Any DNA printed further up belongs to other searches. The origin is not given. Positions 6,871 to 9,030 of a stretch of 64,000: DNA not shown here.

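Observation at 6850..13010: gtr/arn-like three-component module predicted to build and use a polyprenyl-P-linked 4-acetamido-4,6-dideoxyhexose, inserted between rmlDB and rmlAC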

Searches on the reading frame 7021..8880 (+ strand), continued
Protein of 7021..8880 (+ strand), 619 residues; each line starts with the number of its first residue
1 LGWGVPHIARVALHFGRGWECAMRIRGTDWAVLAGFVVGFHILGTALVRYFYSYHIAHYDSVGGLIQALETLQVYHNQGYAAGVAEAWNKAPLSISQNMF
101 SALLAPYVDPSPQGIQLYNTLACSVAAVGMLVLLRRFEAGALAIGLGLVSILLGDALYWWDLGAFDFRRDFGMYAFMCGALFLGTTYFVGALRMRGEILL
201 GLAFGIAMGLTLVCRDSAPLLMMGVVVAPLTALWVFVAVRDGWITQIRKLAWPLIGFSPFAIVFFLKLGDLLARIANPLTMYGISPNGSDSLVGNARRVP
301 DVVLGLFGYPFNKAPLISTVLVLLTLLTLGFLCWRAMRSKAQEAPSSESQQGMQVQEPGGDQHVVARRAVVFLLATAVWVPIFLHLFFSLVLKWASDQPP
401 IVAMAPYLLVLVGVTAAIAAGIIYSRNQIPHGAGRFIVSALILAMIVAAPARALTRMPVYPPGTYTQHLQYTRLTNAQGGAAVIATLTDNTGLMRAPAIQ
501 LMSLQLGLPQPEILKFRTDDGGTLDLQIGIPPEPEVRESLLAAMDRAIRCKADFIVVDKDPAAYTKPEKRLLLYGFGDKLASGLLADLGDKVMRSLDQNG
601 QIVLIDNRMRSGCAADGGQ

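Call 42: fold_search(model_id=the predicted structure, library=pdb)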
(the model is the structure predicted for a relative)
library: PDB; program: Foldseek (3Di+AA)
matches with E <= 10: 659; with E <= 0.001: 10
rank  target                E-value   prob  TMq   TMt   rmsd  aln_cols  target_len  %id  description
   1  5f15                  7.1e-06  1.00  0.50  0.54   8.5       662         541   13  Crystal Structure of ArnT from Cupriavidus metallidurans bound to Undecaprenyl phosphate (released 2016-02-17)
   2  7zli_A                2.3e-05  1.00  0.45  0.42  10.9       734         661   12  Cryo-EM structure of C-mannosyltransferase CeDPY19, in complex with Dol25-P-Man and bound to CMT2-Fab and anti-Fab nan (released 2023-01-11)
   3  7zlh_A                3.8e-05  1.00  0.46  0.43  10.6       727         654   11  Cryo-EM structure of C-mannosyltransferase CeDPY19, in apo state, bound to CMT2-Fab and anti-Fab nanobody (released 2023-01-11)
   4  3wak                  3.9e-05  1.00  0.41  0.31  13.2       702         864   12  Crystal structure of the Archaeoglobus fulgidus oligosaccharyltransferase (O29867_ARCFU) in the apo form (released 2013-10-30)
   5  5ezm                  4.7e-05  1.00  0.49  0.54   9.3       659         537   14  Crystal Structure of ArnT from Cupriavidus metallidurans in the apo state (released 2016-02-17)
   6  5gmy_A                6.7e-05  1.00  0.41  0.31  14.1       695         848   10  Crystal structure of the Archaeoglobus fulgidus oligosaccharyltransferase (O29867_ARCFU) tethered with an acceptor pep (released 2017-02-01)
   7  9dlh                  1.4e-04  1.00  0.40  0.39  10.5       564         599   13  donor substrate analog-bound AftB (released 2025-06-25)
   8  3waj                  1.4e-04  1.00  0.44  0.35  15.4       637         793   12  Crystal structure of the Archaeoglobus fulgidus oligosaccharyltransferase (O29867_ARCFU) complex with Zn and sulfate (released 2013-10-30)
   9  7e9s_A                1.7e-04  1.00  0.43  0.32  12.4       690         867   11  Archaeal oligosaccharyltransferase AglB from Archaeoglobus fulgidus in complex with an inhibitory peptide and a dolich (released 2021-09-08)
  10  5ogl_A                8.3e-04  1.00  0.40  0.35   9.5       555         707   10  Structure of bacterial oligosaccharyltransferase PglB in complex with an acceptor peptide and an lipid-linked oligosac (released 2017-10-25)
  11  9dlf_C                1.4e-03  1.00  0.39  0.38  10.5       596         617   14  Arabinosyltransferase AftB in complex with Fab_B3 (released 2025-06-25)
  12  6p25_B                1.7e-03  1.00  0.28  0.25   9.8       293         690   16  Structure of S. cerevisiae protein O-mannosyltransferase Pmt1-Pmt2 complex bound to the sugar donor and a peptide acce (released 2019-07-10)
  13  6gxc_A                3.4e-03  1.00  0.40  0.36   9.5       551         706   11  Bacterial oligosaccharyltransferase PglB in complex with an inhibitory peptide and a reactive lipid-linked oligosaccha (released 2018-11-14)
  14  7bvc_B                4.4e-03  1.00  0.33  0.21  14.0       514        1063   15  Cryo-EM structure of Mycobacterium smegmatis arabinosyltransferase EmbA-EmbB-AcpM2 in complex with ethambutol (released 2020-04-29)
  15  9s6r_A                6.8e-03  1.00  0.30  0.40  12.4       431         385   12  Ternary cryo-EM structure of yeast ALG3 with Dol25-PP-GlcNAc2Man5, Dol25-P-Man, and Fab (released 2026-03-18)
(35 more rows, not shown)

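Call 45: find_related_loci(query=A3, collection=genome_contigs, flank=10000)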
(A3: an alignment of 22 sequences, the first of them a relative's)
Query A3 (597 aa) in genome_contigs; peptide patterns used: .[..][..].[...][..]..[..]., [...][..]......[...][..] (x = any residue, [..] = any of these).
23 stretches matched a pattern; 3 encode a relative of the query (tblastn E <= 1e-3); 3 distinct loci.
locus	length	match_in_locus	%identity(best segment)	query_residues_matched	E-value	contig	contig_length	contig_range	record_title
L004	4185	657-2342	30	15-594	2e-62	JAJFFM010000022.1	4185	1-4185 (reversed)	MAG: Robiginitomaculum sp. isolate OFTM83 OFTM83_21, whole genome shotgun sequence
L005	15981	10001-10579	33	9-208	2e-17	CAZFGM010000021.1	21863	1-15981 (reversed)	MAG TPA_asm: uncultured Alcaligenaceae bacterium isolate binchicken_co95_61 genome assembly, contig: NODE_1080_length_21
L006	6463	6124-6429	32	18-120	7e-12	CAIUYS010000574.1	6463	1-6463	MAG: uncultured Methylococcaceae bacterium isolate Ja1-D4_bin-692 genome assembly, contig: bin-692:574/711, whole genome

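Call 53: list_cluster_members(proteins=[P0003, P0009, P0010, P0011, P0012, P0013, P0024, P0030, P0035, P0036])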
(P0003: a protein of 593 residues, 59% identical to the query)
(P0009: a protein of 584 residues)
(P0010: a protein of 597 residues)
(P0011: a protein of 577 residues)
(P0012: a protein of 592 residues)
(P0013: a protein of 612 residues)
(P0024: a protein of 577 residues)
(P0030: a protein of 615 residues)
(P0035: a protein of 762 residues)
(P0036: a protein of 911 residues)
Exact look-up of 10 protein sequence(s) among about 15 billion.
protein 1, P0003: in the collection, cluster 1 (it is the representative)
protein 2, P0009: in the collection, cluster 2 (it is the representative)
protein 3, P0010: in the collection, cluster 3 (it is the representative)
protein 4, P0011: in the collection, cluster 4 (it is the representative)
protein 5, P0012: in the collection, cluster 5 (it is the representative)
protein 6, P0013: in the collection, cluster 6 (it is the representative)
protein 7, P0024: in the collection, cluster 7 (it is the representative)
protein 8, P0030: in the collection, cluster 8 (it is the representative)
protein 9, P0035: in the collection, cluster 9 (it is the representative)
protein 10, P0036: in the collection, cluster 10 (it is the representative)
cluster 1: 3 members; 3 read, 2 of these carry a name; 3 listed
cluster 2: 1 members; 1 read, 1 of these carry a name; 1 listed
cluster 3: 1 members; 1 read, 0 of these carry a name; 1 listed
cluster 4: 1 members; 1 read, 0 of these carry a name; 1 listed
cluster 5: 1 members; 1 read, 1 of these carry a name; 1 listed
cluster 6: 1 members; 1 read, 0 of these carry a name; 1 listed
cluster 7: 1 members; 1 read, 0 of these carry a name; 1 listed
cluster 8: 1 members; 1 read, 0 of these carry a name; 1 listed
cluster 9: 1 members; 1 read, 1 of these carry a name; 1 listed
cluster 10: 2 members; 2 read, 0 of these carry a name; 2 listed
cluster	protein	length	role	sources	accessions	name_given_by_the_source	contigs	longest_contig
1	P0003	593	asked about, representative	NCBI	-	-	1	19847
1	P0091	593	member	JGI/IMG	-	hypothetical protein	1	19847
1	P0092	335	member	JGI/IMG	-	hypothetical protein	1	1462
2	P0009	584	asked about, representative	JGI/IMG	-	hypothetical protein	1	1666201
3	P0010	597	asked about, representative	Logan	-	-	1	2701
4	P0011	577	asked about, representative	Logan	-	-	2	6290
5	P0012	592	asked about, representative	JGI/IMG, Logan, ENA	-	hypothetical protein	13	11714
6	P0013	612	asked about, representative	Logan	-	-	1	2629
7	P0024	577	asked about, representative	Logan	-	-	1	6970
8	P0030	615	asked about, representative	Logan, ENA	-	-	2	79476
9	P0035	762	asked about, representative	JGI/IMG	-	hypothetical protein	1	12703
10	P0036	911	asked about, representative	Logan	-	-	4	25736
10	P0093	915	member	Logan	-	-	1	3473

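Call 54: find_encoding_contigs(protein=P0009, flank=10000, max_places=2)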
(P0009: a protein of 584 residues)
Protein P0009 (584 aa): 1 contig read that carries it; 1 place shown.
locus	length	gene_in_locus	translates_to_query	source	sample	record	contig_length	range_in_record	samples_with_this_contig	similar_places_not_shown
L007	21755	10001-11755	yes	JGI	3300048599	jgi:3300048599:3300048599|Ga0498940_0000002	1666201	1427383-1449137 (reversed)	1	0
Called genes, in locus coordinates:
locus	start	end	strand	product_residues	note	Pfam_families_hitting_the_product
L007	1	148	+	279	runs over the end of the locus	PF13578:Methyltransf_24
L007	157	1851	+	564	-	-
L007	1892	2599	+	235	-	PF05050:Methyltransf_21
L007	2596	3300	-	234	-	PF08003:Methyltransf_9, PF13489:Methyltransf_23, PF01728:FtsJ (weak), PF13847:Methyltransf_31, PF08241:Methyltransf_11, PF08242:Methyltransf_12, PF13649:Methyltransf_25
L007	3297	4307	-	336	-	PF13186:SPASM (faint)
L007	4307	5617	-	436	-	PF00005:ABC_tran, PF13304:AAA_21 (faint)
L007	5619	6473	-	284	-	PF01061:ABC2_membrane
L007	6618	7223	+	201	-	PF05050:Methyltransf_21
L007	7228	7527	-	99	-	-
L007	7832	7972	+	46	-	-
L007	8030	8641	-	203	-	PF10983:DUF2793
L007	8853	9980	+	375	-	PF01041:DegT_DnrJ_EryC1, PF00155:Aminotran_1_2 (weak)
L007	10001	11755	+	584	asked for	-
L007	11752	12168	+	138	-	PF04138:GtrA_DPMS_TM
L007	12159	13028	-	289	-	PF00483:NTP_transferase, PF12804:NTP_transf_3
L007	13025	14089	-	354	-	PF00106:adh_short (faint), PF01073:3Beta_HSD, PF01370:Epimerase, PF02719:Polysacc_synt_2, PF04321:RmlD_sub_bind, PF16363:GDP_Man_Dehyd, PF07993:NAD_binding_4 (weak)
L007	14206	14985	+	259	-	PF13489:Methyltransf_23, PF08241:Methyltransf_11, PF08242:Methyltransf_12 (weak), PF13649:Methyltransf_25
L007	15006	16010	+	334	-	-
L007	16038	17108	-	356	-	PF01370:Epimerase, PF04321:RmlD_sub_bind, PF16363:GDP_Man_Dehyd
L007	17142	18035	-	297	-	PF01370:Epimerase, PF02719:Polysacc_synt_2 (faint), PF04321:RmlD_sub_bind (weak), PF16363:GDP_Man_Dehyd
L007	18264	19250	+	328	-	PF00535:Glycos_transf_2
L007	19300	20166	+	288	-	PF00551:Formyl_trans_N, PF02911:Formyl_trans_C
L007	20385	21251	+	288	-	PF02719:Polysacc_synt_2 (weak), PF01370:Epimerase, PF16363:GDP_Man_Dehyd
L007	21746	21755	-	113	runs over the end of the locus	-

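Call 55: find_encoding_contigs(protein=P0030, flank=10000, max_places=2)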
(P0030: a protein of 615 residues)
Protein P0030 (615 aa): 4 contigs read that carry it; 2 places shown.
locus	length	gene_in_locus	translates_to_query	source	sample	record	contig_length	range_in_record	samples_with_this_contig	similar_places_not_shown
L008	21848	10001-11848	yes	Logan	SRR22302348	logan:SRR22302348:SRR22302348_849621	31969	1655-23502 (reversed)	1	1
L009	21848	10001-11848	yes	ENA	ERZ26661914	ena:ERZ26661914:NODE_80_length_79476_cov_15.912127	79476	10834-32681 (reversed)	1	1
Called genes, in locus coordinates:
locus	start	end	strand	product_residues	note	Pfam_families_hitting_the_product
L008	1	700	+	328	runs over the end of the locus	PF13186:SPASM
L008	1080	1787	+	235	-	PF08003:Methyltransf_9, PF13489:Methyltransf_23, PF13649:Methyltransf_25 (weak), PF08241:Methyltransf_11, PF08242:Methyltransf_12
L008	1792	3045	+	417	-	PF02475:TRM5-TYW2_MTfase (weak), PF05050:Methyltransf_21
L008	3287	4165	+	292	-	PF00535:Glycos_transf_2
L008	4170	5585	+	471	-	PF02310:B12-binding, PF04055:Radical_SAM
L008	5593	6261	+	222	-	PF13489:Methyltransf_23, PF13847:Methyltransf_31, PF08241:Methyltransf_11, PF08242:Methyltransf_12, PF13649:Methyltransf_25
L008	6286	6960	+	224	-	PF13489:Methyltransf_23, PF05219:DREV (weak), PF07021:MetW, PF08241:Methyltransf_11, PF08242:Methyltransf_12, PF13649:Methyltransf_25, PF13847:Methyltransf_31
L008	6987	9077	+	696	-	PF13231:PMT_2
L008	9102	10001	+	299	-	PF00535:Glycos_transf_2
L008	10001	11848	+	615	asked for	-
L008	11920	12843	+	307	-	PF00535:Glycos_transf_2, PF10111:Glyco_tranf_2_2 (weak)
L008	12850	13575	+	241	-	PF00583:Acetyltransf_1, PF13673:Acetyltransf_10, PF13508:Acetyltransf_7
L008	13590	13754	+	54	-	-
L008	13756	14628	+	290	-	PF13489:Methyltransf_23, PF13649:Methyltransf_25 (weak), PF08241:Methyltransf_11, PF08242:Methyltransf_12 (weak)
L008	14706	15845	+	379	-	PF01041:DegT_DnrJ_EryC1, PF00155:Aminotran_1_2, PF00266:Aminotran_5 (weak)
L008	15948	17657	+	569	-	-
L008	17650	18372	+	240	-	PF05050:Methyltransf_21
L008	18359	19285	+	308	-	PF04321:RmlD_sub_bind, PF01073:3Beta_HSD (weak), PF01370:Epimerase, PF16363:GDP_Man_Dehyd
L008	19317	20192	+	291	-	PF01596:Methyltransf_3 (weak), PF13578:Methyltransf_24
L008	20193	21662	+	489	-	PF00534:Glycos_transf_1, PF13692:Glyco_trans_1_4 (weak)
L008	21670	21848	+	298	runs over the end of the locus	PF00535:Glycos_transf_2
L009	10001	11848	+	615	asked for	-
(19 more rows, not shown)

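Call 60: search_dna_similar(query=window:7087-8880:+, collection=plasmids, mode=protein, max_evalue=0.001, max_rows=15)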
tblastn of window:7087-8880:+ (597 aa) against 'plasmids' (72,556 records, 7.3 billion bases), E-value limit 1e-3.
No match.
